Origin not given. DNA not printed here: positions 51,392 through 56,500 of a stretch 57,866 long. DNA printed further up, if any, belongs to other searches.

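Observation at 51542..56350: Single 1602-aa polypeptide combining an exonuclease, a RecQ SF2 helicase and a UvrD SF1 helicase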

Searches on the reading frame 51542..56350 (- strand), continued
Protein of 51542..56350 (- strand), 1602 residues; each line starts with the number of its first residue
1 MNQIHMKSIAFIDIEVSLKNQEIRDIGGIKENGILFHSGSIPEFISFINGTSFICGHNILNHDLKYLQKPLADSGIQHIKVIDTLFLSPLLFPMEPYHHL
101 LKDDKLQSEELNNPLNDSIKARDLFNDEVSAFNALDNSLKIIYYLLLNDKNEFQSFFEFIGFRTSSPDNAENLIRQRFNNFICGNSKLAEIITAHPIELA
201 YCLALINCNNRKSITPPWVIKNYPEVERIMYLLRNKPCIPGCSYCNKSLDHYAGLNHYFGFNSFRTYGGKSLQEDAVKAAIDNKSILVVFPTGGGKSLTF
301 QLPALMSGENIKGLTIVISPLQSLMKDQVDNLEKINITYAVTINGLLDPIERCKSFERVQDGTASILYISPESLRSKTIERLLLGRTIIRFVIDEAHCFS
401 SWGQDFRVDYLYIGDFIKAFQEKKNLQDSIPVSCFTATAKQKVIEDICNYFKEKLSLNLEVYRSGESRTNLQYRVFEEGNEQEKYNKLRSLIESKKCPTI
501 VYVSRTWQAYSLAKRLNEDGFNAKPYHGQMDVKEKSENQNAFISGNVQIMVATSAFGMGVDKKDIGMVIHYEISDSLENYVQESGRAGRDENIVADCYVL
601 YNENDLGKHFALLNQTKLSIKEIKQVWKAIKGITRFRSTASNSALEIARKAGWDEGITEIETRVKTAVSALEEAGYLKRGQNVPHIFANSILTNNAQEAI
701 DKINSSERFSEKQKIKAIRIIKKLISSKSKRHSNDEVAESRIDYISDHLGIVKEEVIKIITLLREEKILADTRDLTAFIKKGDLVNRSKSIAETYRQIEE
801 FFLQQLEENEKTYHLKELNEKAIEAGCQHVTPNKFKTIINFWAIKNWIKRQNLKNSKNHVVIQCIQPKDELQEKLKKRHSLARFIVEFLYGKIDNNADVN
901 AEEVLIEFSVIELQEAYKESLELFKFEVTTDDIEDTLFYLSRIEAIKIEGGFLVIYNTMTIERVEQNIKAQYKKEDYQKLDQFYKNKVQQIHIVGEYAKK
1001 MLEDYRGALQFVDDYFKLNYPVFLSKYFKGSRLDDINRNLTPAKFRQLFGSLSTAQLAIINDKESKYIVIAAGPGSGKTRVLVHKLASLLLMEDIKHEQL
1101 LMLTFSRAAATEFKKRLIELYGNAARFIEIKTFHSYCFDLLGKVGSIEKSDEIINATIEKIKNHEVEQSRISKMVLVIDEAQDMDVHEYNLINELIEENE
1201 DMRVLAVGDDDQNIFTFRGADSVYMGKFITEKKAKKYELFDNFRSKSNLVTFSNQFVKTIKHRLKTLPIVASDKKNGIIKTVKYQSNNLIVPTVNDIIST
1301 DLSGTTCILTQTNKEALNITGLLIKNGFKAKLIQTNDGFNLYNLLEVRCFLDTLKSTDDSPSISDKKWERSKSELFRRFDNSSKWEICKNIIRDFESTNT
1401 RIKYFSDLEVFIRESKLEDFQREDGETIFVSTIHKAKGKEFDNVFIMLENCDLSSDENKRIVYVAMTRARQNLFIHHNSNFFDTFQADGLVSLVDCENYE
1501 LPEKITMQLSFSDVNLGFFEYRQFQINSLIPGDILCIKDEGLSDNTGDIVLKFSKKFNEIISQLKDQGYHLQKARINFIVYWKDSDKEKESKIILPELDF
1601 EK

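Call 70: get_annotated_region(hit=H13, flank=8000)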
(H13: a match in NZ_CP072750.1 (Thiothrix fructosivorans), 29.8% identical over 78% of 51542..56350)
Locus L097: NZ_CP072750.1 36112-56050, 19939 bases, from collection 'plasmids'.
description: Thiothrix fructosivorans strain ATCC 49748 plasmid pTfr153, complete sequence
organism: Thiothrix fructosivorans (NCBI taxid 111770)
taxonomy: Bacteria; Pseudomonadota; Gammaproteobacteria; Thiotrichales; Thiotrichaceae; Thiothrix; Thiothrix fructosivorans
host: -; source: cell culture; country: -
typing (MOB-suite, as given by PLSDB): non-mobilizable
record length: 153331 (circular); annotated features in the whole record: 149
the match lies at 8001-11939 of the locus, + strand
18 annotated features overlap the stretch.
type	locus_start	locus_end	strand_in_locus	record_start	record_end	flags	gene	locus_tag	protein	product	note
CDS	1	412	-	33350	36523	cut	-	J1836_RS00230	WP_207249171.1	DEAD/DEAH box helicase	-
CDS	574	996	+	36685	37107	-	-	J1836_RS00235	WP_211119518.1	hypothetical protein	-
CDS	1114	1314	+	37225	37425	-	-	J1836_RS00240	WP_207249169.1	hypothetical protein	-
CDS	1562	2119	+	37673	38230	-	-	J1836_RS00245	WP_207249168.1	septal ring lytic transglycosylase RlpA family protein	-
CDS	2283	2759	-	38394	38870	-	-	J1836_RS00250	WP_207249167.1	LysM domain-containing protein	-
CDS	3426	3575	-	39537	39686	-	-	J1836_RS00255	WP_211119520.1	hypothetical protein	-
CDS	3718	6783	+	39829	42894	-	-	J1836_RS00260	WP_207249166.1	cellulase family glycosylhydrolase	GO:0071704 - organic substance metabolic process [Evidence IEA]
CDS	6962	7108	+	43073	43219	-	-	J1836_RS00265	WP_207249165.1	hypothetical protein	-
CDS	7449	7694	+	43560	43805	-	-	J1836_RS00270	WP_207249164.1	helix-turn-helix domain-containing protein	-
CDS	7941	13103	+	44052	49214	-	-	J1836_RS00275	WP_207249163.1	RecQ family ATP-dependent DNA helicase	GO:0006310 - DNA recombination [Evidence IEA]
CDS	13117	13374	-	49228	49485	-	-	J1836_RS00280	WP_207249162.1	hypothetical protein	-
CDS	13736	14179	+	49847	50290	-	-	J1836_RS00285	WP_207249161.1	hypothetical protein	-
CDS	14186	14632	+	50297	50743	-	-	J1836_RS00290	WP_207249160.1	hypothetical protein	-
CDS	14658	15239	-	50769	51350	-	-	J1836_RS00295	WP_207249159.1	3'-5' exonuclease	-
CDS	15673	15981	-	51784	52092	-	-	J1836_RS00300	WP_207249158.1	hypothetical protein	-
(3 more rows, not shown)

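Call 71: get_annotated_region(hit=H15, flank=8000)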
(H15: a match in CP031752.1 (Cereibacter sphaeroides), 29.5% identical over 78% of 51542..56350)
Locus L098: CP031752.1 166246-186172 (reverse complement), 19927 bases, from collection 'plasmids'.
description: Cereibacter sphaeroides strain EBL0706 plasmid p.A, complete sequence
organism: Cereibacter sphaeroides (NCBI taxid 1063)
taxonomy: Bacteria; Pseudomonadota; Alphaproteobacteria; Rhodobacterales; Paracoccaceae; Cereibacter; Cereibacter sphaeroides
host: -; source: cell culture; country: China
typing (MOB-suite, as given by PLSDB): non-mobilizable; replicon rep_cluster_252
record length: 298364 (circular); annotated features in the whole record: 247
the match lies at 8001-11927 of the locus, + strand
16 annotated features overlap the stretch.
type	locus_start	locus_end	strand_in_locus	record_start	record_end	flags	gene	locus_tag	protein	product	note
CDS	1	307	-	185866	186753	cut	-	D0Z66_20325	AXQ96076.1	hypothetical protein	-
CDS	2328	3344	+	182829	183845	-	-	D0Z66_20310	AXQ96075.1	capsular polysaccharide biosynthesis protein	-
CDS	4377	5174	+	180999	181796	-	-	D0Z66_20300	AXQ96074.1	hypothetical protein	-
CDS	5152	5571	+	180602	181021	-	-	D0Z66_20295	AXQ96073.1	hypothetical protein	-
CDS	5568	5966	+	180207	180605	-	-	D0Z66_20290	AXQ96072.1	H-NS histone family protein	-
CDS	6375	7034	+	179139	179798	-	-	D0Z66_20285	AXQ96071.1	hypothetical protein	-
CDS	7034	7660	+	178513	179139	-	-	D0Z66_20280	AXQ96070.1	hypothetical protein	-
CDS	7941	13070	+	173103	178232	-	-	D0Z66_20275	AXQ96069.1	RecQ family ATP-dependent DNA helicase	-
CDS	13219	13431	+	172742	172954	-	-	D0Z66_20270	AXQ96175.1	hypothetical protein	-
CDS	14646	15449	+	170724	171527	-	-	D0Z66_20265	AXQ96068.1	AraC family transcriptional regulator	-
CDS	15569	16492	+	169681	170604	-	-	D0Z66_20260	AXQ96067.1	DMT family transporter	-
CDS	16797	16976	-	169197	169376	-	-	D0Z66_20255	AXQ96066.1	hypothetical protein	-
CDS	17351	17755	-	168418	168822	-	-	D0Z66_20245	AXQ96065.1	type II toxin-antitoxin system death-on-curing family toxin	-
CDS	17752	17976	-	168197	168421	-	-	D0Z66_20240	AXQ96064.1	transcriptional regulator/antitoxin MazE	-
CDS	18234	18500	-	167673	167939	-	-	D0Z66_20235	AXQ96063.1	Txe/YoeB family addiction module toxin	-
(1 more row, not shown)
